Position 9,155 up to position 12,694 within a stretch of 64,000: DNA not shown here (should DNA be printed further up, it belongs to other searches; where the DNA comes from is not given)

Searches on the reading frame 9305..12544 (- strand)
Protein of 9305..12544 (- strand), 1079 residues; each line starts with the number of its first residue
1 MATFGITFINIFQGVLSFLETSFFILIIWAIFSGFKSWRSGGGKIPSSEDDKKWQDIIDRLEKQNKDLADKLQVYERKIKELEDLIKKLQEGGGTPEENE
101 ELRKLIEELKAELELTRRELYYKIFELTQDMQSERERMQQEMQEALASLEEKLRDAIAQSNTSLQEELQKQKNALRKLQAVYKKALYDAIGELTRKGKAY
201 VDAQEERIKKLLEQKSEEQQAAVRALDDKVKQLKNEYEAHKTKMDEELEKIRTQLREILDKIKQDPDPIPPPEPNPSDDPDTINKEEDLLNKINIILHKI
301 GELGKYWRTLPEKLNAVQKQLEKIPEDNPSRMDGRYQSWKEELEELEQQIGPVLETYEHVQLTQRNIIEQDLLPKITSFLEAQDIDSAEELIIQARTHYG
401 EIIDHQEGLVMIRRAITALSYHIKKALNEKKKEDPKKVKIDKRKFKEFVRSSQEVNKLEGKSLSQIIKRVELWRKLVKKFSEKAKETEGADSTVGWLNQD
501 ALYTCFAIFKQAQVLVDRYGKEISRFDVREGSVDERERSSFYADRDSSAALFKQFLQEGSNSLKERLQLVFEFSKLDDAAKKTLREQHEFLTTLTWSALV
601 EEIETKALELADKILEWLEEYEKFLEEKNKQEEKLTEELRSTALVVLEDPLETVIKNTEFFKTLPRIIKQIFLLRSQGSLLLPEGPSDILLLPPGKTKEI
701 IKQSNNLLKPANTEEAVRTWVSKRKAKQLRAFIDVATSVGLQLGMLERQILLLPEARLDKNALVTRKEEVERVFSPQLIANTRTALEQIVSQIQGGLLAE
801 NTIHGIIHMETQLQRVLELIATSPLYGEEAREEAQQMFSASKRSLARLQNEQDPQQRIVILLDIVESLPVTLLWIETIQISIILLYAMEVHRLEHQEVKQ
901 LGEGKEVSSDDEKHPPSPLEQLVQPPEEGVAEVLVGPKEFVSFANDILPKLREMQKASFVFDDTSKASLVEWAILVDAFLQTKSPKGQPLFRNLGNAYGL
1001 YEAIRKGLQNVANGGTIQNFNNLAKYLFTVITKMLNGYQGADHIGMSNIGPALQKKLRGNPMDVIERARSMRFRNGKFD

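Call 41: search_protein_families(library=pfam, proteins=[window:9305-12544:-], max_evalue=0.001)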
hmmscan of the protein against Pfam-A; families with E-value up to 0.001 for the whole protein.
window:9305-12544:- (1079 aa): 1 family
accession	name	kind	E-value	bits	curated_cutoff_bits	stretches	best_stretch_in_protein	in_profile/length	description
PF04108.17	ATG17_like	-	0.00028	20.9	43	0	221-300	112-185/355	Autophagy protein ATG17-like domain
